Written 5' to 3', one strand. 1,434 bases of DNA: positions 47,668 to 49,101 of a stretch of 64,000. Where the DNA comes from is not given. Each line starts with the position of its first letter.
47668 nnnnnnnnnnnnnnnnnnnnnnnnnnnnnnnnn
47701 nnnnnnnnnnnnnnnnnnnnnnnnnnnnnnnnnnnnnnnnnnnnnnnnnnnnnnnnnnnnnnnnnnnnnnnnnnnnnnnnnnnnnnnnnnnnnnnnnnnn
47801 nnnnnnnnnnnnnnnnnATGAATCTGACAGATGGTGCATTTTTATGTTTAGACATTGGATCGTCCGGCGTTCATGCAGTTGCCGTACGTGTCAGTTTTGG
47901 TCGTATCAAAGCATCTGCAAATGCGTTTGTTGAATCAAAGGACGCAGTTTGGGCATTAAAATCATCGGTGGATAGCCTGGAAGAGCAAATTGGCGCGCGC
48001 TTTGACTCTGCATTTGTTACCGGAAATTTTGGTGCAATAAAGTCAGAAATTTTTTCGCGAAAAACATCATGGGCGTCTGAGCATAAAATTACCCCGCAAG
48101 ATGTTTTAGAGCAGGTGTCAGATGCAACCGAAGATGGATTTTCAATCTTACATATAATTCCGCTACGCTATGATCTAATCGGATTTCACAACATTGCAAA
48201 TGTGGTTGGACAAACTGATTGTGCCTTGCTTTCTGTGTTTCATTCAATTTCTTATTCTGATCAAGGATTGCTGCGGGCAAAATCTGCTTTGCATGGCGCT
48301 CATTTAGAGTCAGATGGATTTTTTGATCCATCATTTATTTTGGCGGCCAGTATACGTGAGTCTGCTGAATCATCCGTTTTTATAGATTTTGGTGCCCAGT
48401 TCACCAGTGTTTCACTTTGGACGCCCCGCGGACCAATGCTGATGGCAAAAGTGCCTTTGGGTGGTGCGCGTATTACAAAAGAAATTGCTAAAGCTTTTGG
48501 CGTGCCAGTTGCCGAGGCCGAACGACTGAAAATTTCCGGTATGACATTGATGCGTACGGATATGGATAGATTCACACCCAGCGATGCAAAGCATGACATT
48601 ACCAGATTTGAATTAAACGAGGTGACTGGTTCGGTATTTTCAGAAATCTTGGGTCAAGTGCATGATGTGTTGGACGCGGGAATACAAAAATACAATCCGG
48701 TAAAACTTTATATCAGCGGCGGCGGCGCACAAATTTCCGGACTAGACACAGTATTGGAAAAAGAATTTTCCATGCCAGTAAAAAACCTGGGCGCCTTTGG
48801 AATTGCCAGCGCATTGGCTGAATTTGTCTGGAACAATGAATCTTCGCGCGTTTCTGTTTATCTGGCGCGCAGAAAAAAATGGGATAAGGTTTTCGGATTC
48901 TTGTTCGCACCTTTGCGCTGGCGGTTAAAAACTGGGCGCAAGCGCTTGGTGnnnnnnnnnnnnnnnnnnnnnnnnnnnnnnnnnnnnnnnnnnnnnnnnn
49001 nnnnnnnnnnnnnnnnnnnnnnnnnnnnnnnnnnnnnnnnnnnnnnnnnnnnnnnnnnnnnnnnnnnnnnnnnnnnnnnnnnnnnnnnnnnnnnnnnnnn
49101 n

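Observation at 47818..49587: FtsA fused in frame to ribulose-phosphate 3-epimerase; no ftsZ downstream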

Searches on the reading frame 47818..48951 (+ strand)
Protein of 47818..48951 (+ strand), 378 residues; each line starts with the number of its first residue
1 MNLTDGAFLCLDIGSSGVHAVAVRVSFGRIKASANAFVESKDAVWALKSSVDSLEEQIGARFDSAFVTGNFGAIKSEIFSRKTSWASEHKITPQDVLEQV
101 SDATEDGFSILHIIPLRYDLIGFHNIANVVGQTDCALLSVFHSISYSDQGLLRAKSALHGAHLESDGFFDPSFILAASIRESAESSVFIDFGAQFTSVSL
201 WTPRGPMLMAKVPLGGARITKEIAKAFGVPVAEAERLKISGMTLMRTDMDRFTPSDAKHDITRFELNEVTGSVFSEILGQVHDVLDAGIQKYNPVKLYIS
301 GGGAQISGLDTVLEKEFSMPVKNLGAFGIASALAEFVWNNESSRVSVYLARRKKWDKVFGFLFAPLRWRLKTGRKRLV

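Call 16: search_solved_structures(query=window:47818-48951:+, max_evalue=0.01, show_alignments=2)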
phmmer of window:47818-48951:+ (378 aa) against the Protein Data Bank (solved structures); distinct sequences matched with E-value up to 0.01: 8.
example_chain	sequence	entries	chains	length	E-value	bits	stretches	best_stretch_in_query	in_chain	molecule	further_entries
7q6f_A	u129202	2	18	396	5.6e-11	45.7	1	41-325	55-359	Cell division protein FtsA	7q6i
7q6g_A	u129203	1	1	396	2.1e-10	43.8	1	86-322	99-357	Cell division protein FtsA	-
7q6d_A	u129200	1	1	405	1.8e-09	40.7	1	86-325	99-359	Cell division protein FtsA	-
3jc8_Ma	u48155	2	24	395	2.4e-08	37.1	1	146-327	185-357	Type IV pilus biogenesis protein PilM | PilM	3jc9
2ych_A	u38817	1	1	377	0.00024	23.9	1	176-317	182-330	COMPETENCE PROTEIN PILM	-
3wt0_A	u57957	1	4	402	0.00028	23.7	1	173-318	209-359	Cell division protein FtsA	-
3wqt_A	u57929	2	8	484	0.00045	23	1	173-318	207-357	Cell division protein FtsA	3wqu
7e1c_A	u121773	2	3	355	0.0025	20.6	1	187-322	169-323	Cell shape-determining protein MreB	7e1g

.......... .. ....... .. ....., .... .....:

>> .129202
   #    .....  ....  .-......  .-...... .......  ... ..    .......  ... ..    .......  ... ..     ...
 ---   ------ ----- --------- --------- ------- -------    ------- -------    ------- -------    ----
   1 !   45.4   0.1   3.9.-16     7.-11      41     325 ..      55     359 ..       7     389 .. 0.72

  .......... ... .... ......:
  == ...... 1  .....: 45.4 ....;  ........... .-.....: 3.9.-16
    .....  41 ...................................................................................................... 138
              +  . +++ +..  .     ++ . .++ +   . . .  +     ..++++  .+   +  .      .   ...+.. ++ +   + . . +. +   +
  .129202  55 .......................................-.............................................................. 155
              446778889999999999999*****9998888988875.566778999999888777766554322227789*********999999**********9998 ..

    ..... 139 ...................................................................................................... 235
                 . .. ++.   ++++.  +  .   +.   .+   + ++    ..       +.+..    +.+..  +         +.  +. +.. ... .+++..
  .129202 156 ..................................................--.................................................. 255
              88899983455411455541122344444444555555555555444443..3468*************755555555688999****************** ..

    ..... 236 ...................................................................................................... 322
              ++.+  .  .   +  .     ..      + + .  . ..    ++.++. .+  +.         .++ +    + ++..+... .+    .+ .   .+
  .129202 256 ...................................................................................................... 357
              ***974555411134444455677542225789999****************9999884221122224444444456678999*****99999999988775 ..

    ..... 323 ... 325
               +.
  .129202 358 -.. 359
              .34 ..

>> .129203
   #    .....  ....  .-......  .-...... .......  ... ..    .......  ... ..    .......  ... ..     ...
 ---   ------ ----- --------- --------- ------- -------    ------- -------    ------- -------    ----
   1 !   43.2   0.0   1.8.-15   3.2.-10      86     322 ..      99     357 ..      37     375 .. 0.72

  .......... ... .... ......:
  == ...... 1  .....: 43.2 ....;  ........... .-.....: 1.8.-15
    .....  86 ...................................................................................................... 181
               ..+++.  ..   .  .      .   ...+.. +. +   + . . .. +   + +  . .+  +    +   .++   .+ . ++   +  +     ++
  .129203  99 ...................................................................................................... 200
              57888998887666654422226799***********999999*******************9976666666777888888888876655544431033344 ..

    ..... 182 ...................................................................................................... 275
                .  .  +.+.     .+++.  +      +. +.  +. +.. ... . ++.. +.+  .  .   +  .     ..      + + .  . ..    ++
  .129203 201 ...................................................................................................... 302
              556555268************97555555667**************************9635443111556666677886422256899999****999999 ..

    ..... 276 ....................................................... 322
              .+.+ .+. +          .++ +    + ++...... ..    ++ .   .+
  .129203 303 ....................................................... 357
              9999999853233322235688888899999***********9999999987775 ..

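Call 28: search_protein_representatives(protein=window:47818-48951:+)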
Query: 378 residues. Proteins with E-value up to 0.001 (for the whole library): 1707; up to 1e-10: 114; up to 1e-30: 17. The best 150 are listed.
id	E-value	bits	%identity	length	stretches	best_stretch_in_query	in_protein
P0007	6.0e-166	568.7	66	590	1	1-377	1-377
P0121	1.8e-89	317.2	41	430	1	1-364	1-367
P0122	3.0e-75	270.3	39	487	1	1-358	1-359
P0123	2.5e-69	250.9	39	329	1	1-326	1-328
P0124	3.7e-65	237.2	35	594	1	1-361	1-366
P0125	3.9e-63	230.5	35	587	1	1-359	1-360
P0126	2.0e-62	228.2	37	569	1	22-340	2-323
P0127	1.6e-61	225.2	31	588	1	1-361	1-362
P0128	7.6e-52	193.4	33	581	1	1-361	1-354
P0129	6.2e-48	180.5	35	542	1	44-369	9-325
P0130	3.1e-46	174.9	29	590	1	3-368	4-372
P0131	6.5e-43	164.0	41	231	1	1-216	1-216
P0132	2.8e-41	158.6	88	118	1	207-296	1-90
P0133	1.1e-40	156.7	30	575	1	1-324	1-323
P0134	4.0e-40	154.8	31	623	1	2-357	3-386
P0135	8.1e-37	143.9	29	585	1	1-357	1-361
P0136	2.1e-33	132.7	27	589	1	3-364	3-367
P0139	1.3e-24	103.8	30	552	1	7-281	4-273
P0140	1.2e-23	100.6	27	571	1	7-313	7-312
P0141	1.1e-22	97.5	27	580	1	1-348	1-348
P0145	1.2e-17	80.8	27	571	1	31-322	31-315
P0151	4.1e-15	72.5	26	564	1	44-318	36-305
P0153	8.9e-15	71.4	25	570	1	7-317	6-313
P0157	3.6e-14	69.4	29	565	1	7-206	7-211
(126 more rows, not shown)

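Call 32: list_cluster_members(proteins=[P0127, P0130, P0134, P0136, P0140, P0141, P0145, P0151, P0153, P0157])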
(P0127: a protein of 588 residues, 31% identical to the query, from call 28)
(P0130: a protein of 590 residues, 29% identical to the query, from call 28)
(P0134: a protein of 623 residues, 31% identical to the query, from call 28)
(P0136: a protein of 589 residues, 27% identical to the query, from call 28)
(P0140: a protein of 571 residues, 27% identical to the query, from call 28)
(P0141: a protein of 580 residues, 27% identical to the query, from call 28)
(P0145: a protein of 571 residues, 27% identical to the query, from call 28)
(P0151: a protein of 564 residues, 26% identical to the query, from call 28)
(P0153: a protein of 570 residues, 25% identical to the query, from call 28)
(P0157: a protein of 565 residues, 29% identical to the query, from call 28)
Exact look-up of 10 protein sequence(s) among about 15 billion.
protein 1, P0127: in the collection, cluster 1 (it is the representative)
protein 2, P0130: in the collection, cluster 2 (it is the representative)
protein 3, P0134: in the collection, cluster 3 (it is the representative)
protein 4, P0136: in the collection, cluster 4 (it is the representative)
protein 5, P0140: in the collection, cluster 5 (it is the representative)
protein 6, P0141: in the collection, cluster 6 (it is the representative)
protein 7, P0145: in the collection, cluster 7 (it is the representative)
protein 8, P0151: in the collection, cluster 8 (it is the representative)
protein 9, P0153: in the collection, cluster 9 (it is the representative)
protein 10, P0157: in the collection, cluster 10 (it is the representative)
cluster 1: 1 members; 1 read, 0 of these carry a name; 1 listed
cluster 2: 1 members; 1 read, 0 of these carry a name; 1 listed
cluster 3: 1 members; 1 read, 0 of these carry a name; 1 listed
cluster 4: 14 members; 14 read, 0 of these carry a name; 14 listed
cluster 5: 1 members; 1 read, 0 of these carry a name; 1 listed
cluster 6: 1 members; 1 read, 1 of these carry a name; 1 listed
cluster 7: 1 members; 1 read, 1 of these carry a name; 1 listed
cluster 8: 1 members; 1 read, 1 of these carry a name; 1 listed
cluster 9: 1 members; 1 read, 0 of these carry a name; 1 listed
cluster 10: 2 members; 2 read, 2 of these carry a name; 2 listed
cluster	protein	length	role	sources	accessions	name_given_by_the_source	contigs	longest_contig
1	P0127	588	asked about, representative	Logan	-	-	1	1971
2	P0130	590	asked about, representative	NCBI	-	-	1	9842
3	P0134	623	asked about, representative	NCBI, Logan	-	-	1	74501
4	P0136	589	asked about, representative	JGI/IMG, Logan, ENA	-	-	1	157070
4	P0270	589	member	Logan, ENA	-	-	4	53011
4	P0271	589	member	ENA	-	-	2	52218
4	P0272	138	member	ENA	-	-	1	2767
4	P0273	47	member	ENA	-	-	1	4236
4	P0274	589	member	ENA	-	-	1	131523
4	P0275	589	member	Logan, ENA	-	-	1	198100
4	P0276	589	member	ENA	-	-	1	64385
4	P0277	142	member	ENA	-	-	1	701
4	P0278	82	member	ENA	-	-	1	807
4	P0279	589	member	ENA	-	-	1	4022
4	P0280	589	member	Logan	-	-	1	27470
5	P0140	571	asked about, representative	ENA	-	-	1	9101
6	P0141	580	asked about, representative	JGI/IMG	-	ribulose-phosphate 3-epimerase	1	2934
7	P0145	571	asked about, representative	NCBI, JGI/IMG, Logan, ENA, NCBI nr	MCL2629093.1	MAG: ribulose-phosphate 3-epimerase [Alphaproteobacteria bacterium] | ribulose-phosphate 3-epimerase [Alphaproteobacteria bacterium]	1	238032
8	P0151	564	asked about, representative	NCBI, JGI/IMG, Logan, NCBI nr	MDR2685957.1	MAG: ribulose-phosphate 3-epimerase [Rickettsiales bacterium] | ribulose-phosphate 3-epimerase | ribulose-phosphate 3-epimerase [Rickettsiales bacterium]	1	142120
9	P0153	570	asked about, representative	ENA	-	-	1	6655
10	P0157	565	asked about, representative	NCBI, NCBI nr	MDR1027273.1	MAG: hypothetical protein LBL46_02555 [Rickettsiales bacterium] | hypothetical protein [Rickettsiales bacterium]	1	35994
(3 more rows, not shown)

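Call 35: find_homologous_proteins(query=P0136, max_evalue=1e-20)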
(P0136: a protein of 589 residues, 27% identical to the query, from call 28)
Query P0136 (589 aa): 3 proteins with E <= 1e-20 among 8000 candidates.
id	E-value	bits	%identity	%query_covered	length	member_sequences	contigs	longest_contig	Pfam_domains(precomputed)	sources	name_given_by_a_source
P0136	0.0e+0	1263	100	100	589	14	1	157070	PF00834.26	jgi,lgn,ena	-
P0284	6.0e-275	931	75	100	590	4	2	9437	PF00834.26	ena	-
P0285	9.1e-89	317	30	100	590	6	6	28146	PF14450.13,PF00834.26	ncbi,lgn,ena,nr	ncbi:MAG: ribulose-phosphate 3-epimerase [Alphaproteobacteria bacterium]|nr:ribulose-phosphate 3-epi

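Call 36: find_encoding_contigs(protein=P0136, flank=10000, max_places=2)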
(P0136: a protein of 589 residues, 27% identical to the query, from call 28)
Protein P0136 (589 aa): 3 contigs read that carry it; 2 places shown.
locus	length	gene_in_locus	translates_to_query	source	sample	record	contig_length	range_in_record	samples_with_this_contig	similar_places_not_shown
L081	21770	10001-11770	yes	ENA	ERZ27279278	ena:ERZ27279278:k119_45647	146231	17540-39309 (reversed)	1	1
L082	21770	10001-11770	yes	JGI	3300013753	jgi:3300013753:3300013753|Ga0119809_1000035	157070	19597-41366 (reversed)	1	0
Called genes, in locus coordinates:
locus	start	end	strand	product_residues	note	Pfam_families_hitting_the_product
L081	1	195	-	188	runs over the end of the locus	-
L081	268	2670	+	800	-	PF02518:HATPase_c, PF00204:DNA_gyraseB, PF01751:Toprim, PF00986:DNA_gyraseB_C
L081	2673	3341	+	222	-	-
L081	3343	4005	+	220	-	PF03167:UDG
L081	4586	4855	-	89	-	-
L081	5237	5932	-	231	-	PF02463:SMC_N, PF00005:ABC_tran, PF13304:AAA_21 (faint)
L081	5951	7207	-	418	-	PF12704:MacB_PCD, PF02687:FtsX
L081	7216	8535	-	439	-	-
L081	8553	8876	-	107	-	-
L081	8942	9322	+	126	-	-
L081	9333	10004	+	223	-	PF03799:FtsQ_DivIB_C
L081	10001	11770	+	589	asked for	PF00834:Ribul_P_3_epim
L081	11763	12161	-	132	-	PF02367:TsaE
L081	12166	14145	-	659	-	PF00270:DEAD (weak), PF04851:ResIII, PF17757:UvrB_inter, PF27431:UvrB_3rd, PF00271:Helicase_C, PF12344:UvrB, PF02151:UVR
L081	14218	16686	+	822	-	PF05170:AsmA (faint)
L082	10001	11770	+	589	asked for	PF00834:Ribul_P_3_epim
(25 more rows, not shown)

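Call 37: find_encoding_contigs(protein=P0284, flank=10000, max_places=2)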
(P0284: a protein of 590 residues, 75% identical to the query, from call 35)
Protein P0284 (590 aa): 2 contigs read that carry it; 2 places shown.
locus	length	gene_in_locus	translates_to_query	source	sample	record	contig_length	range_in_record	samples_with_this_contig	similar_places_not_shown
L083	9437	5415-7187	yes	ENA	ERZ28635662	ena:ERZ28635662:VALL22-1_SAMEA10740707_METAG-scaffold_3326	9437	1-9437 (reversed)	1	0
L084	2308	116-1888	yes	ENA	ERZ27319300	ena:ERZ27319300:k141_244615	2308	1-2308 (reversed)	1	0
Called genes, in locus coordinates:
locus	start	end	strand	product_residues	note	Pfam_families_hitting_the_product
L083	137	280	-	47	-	-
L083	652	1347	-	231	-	PF00005:ABC_tran, PF02463:SMC_N, PF13304:AAA_21 (faint)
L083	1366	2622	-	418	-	PF12704:MacB_PCD, PF02687:FtsX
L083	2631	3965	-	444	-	-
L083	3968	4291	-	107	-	-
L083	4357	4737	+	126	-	-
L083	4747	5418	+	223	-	PF03799:FtsQ_DivIB_C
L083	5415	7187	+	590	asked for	PF00834:Ribul_P_3_epim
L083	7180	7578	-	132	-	PF02367:TsaE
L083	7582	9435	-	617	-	?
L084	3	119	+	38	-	?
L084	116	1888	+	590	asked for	PF00834:Ribul_P_3_epim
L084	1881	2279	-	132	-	PF02367:TsaE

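Call 47: find_encoding_contigs(protein=P0145, flank=10000, max_places=1)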
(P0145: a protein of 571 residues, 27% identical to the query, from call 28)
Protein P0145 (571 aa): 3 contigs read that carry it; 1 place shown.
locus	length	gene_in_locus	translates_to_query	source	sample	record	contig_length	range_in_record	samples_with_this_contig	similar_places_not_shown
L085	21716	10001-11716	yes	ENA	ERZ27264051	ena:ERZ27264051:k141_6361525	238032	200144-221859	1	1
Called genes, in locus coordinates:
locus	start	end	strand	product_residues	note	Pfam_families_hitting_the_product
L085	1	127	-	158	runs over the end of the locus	-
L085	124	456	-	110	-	PF00825:Ribonuclease_P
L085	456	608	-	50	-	PF00468:Ribosomal_L34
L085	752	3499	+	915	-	PF00521:DNA_topoisoIV, PF03989:DNA_gyraseA_C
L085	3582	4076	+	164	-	PF05656:DUF805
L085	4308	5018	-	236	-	PF00005:ABC_tran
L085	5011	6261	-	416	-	PF12704:MacB_PCD, PF02687:FtsX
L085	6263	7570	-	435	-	-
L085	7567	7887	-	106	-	-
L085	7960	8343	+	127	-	-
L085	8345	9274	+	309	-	PF00534:Glycos_transf_1 (weak)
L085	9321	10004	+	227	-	PF08478:POTRA_1 (weak), PF03799:FtsQ_DivIB_C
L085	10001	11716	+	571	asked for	PF02491:SHS2_FTSA (weak), PF11104:PilM_2 (weak), PF14450:FtsA, PF00834:Ribul_P_3_epim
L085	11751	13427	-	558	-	PF03485:Arg_tRNA_synt_N, PF00750:tRNA-synt_1d, PF05746:DALR_1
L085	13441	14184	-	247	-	PF01411:tRNA-synt_2c (weak), PF07973:tRNA_SAD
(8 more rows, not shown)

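Call 48: find_encoding_contigs(protein=P0151, flank=10000, max_places=1)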
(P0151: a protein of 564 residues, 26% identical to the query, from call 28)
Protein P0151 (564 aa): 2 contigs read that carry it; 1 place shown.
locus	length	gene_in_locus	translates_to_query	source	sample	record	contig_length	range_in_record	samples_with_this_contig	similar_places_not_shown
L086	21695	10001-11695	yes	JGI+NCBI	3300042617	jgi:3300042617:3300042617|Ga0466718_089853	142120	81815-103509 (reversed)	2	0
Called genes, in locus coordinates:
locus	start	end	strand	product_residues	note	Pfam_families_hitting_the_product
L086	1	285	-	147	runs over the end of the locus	-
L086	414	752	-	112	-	PF00825:Ribonuclease_P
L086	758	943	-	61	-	PF00468:Ribosomal_L34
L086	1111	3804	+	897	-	PF00521:DNA_topoisoIV, PF03989:DNA_gyraseA_C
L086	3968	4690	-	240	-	PF00005:ABC_tran, PF02463:SMC_N (faint), PF13304:AAA_21 (faint)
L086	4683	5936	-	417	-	PF12704:MacB_PCD, PF02687:FtsX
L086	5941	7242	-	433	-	-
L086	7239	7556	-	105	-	-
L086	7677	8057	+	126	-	-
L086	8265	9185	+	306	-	PF00534:Glycos_transf_1, PF13692:Glyco_trans_1_4 (weak)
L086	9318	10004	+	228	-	PF03799:FtsQ_DivIB_C (weak)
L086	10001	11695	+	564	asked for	PF14450:FtsA, PF00834:Ribul_P_3_epim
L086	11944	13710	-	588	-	PF04348:LppC (weak), PF13458:Peripla_BP_6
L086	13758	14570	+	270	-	PF00590:TP_methylase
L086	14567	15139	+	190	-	PF03193:RsgA_GTPase (faint), PF01926:MMR_HSR1, PF02421:FeoB_N (weak), PF00009:GTP_EFTU (weak)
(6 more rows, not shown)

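Call 49: find_encoding_contigs(protein=P0134, flank=10000, max_places=1)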
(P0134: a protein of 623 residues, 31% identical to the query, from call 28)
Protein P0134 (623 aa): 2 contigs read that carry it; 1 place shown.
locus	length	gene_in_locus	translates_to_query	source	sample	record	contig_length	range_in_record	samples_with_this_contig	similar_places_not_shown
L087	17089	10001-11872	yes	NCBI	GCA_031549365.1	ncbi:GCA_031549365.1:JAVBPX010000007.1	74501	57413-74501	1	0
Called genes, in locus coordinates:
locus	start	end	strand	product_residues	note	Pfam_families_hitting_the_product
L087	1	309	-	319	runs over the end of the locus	PF00437:T2SSE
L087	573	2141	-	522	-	PF00501:AMP-binding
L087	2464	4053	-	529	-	PF00501:AMP-binding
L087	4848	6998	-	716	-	PF02534:T4SS-DNA_transf, PF10412:TrwB_AAD_bind, PF12696:TraG-D_C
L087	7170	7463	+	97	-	-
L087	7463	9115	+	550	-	PF03717:PBP_dimer, PF00905:Transpeptidase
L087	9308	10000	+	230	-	PF03799:FtsQ_DivIB_C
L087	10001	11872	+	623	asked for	PF02491:SHS2_FTSA, PF06723:MreB_Mbl, PF11104:PilM_2 (weak), PF14450:FtsA, PF00834:Ribul_P_3_epim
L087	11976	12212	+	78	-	PF00830:Ribosomal_L28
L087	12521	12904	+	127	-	-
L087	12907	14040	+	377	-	PF13477:Glyco_trans_4_2, PF13439:Glyco_transf_4, PF13579:Glyco_trans_4_4, PF20706:GT4-conflict (weak), PF00534:Glycos_transf_1, PF13692:Glyco_trans_1_4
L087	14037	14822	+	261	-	PF20260:PUA_4, PF04452:Methyltrans_RNA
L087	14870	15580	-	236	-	PF03099:BPL_LplA_LipB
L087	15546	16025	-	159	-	-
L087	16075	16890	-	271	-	PF17827:PrmC_N (faint), PF05175:MTS, PF13489:Methyltransf_23 (weak), PF01170:UPF0020 (faint), PF08242:Methyltransf_12 (weak), PF13649:Methyltransf_25 (weak), PF13847:Methyltransf_31, PF07669:Eco57I (faint)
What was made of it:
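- The gene holds the ftsA slot directly after ftsQ with a coupled start throughout the group, and after ftsI-ftsQ in one deep lineage (call 49).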
